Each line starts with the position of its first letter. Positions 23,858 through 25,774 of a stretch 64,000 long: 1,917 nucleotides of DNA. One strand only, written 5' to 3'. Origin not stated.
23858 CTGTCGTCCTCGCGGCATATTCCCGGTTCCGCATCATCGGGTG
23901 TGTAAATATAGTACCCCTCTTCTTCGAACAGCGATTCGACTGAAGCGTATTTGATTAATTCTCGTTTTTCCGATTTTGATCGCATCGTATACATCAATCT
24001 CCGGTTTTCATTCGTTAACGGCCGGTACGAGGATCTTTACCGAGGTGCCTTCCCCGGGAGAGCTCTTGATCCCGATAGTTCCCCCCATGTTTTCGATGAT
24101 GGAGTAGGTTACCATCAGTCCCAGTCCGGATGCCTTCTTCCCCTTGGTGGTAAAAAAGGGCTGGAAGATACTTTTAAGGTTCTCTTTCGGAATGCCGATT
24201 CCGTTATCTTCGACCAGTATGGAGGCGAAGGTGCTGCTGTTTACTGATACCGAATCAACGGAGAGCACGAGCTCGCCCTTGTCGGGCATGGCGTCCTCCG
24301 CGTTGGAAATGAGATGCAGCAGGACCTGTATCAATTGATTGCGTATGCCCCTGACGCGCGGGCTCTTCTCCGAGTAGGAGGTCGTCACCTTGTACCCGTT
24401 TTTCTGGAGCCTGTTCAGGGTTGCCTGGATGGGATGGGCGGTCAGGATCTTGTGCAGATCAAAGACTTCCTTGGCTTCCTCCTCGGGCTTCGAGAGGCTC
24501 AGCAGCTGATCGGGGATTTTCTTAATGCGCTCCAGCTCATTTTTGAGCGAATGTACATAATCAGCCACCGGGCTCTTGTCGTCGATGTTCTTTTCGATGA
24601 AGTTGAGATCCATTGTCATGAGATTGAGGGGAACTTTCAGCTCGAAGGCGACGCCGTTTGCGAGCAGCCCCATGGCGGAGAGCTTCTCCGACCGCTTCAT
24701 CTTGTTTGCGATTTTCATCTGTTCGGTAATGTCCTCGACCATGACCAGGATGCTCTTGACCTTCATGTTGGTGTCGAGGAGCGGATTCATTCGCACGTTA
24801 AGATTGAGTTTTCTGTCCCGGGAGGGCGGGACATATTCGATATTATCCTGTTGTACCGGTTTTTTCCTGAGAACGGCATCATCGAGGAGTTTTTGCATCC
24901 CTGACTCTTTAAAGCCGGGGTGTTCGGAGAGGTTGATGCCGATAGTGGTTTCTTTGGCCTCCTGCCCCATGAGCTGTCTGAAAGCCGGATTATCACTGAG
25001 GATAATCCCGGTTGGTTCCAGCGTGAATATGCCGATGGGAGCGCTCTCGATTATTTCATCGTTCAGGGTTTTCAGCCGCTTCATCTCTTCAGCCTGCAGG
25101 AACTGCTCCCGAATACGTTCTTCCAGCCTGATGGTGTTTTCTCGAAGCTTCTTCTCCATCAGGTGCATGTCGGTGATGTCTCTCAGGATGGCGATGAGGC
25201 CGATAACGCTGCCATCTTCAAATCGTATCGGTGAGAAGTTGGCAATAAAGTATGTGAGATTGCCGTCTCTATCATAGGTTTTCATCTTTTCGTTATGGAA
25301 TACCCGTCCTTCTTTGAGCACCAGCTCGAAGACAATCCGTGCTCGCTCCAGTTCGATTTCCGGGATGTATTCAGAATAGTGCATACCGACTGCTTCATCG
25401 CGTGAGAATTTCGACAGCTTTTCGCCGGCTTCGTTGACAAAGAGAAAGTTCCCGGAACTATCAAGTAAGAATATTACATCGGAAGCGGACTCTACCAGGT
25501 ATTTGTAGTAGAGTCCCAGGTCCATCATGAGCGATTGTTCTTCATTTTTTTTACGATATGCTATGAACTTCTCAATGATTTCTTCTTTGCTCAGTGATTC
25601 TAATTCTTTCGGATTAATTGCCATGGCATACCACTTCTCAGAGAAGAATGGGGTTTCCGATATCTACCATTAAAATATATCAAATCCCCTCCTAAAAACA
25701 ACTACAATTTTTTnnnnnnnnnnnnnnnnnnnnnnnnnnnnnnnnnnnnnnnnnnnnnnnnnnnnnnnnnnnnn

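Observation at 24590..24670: Phospho-acceptor histidine of the kinase H-box replaced by phenylalanine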

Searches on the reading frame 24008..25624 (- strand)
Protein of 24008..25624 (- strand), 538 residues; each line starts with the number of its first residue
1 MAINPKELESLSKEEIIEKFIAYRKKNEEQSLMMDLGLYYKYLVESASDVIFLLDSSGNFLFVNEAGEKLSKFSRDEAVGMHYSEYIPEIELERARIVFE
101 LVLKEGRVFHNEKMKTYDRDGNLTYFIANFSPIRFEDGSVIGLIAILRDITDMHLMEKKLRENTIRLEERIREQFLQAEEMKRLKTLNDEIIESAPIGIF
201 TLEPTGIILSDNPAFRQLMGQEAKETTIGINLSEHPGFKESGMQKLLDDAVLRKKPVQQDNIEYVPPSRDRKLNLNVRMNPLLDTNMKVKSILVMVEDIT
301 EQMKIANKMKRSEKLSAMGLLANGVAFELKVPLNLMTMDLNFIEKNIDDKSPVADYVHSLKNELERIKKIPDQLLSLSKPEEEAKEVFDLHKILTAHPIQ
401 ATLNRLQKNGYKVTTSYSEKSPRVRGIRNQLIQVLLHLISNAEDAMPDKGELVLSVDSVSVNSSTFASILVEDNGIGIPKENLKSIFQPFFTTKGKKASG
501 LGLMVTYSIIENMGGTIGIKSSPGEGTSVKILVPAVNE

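Call 3: search_protein_families(library=pfam, proteins=[window:24008-25624:-], max_evalue=0.1)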
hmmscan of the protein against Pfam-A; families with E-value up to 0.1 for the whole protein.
window:24008-25624:- (538 aa): 10 families
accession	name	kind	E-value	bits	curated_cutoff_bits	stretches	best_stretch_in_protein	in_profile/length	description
PF00989.32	PAS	-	2e-24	86.2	22.6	2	40-150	3-113/113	PAS fold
PF08448.16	PAS_4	-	9.3e-23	81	23.1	2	44-152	1-107/110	PAS fold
PF02518.31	HATPase_c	-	5.4e-22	78.8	26.4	1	428-535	3-109/111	Histidine kinase-, DNA gyrase B-, and HSP90-like ATPase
PF13426.13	PAS_9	-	8.3e-22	77.9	27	2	49-152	2-103/103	PAS domain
PF13188.13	PAS_8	-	4.8e-09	36.2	21.8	2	39-91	2-51/65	PAS domain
PF08447.18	PAS_3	-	3.3e-05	24.5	25.6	1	61-146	2-88/89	PAS fold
PF00512.31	HisKA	-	0.00027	21.4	26.9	1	319-382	3-65/66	His Kinase A (phospho-acceptor) domain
PF13589.12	HATPase_c_3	-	0.0013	19.2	25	1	433-494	5-61/137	Histidine kinase-, DNA gyrase B-, and HSP90-like ATPase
PF13596.12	PAS_10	-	0.0029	18.7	22.1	0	43-151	4-106/106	PAS domain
PF10456.14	BAR_3_WASP_bdg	-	0.052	13.4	24.9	0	279-366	129-216/236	WASP-binding domain of Sorting nexin protein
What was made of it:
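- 24008..25624 (-): HK-like gene (538 aa): PAS1, coiled coil, PAS2, DHp lacking the phospho-His, and the CA (HATPase_c) domain. Pfam PAS x2 and HATPase_c, with HisKA below threshold (call 3).
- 24011..24469 (-): CA / GHKL ATP-binding domain (residues 386-538) with intact N, G1, F and G2 boxes. The family-specific His397 lies at 24434..24436. HATPase_c at 78.8 bits (call 3).
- On Canonical HisKA-type sensor histidine kinase: HisKA scores 21.4 bits, below the gathering score of 26.9 (call 3). PF02518 at 78.8 bits (call 3).
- Checked: HATPase_c scores 78.8 bits (call 3).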

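Call 4: search_protein_families(library=ncbifam, proteins=[window:24008-25624:-], max_evalue=0.1)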
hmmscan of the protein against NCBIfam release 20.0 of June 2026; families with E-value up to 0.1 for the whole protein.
window:24008-25624:- (538 aa): 88 families (the best 25 are shown)
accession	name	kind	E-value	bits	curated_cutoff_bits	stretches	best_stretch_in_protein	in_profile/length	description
NF008468.0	PRK11360.1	equivalog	3.8e-77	260.1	646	2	178-536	260-609/616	two-component system sensor histidine kinase AtoS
NF052574.1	HisKinEspCMyxo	equivalog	4.3e-48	164.1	1200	2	208-536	310-638/785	serine histidine kinase EspC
NF046044.1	PnpS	equivalog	1.5e-41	142.8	400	2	159-534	31-390/390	two-component system histidine kinase PnpS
NF046020.1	HisKinCckABruc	equivalog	1.9e-39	135.3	1000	1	191-535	351-707/868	cell cycle histidine kinase CckA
NF010411.0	PRK13837.1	equivalog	9e-38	129.8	647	1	295-535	427-675/828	two-component system VirA-like sensor kinase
NF007688.0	PRK10364.1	equivalog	1.1e-37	129.9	479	1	303-535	225-451/460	two-component system sensor histidine kinase ZraS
NF033092.0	HK_WalK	equivalog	1.9e-34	119.2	725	2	216-534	288-593/594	cell wall metabolism sensor histidine kinase WalK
NF052573.1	HisKinEspAMyxo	equivalog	3e-34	118.2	1400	2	191-535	259-611/755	serine histidine kinase EspA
NF047466.1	hybrid_RR_LvrB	exception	1.4e-32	113.3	500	1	299-535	133-376/377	hybrid histidine kinase/response regulator LvrB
NF053867.1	SprKinKinDBac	equivalog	6.6e-31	107.3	775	1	304-537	272-499/500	sporulation kinase KinD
NF046026.1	HisKinCckACaul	equivalog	1.1e-30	106.4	1000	1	193-536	189-533/678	cell cycle histidine kinase CckA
NF047874.1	MASE3_PAS_HK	subfamily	1.6e-30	106.5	560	3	433-535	522-625/655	MASE3 domain-containing sensor histidine kinase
TIGR00229.1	sensory_box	domain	2.5e-30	105.2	22.9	2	40-160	7-126/126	PAS domain S-box protein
TIGR02966.1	phoR_proteo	equivalog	2.3e-29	102.5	334.2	2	190-531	10-331/333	phosphate regulon sensor histidine kinase PhoR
TIGR02938.1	nifL_nitrog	equivalog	4e-27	94.9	242.45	1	40-531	6-490/494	nitrogen fixation negative regulator NifL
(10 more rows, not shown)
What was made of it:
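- On NifL: 94.9 bits against a cut-off of 242.45 (call 4).
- NCBIfam NifL aligns over residues 40-531 (call 4).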
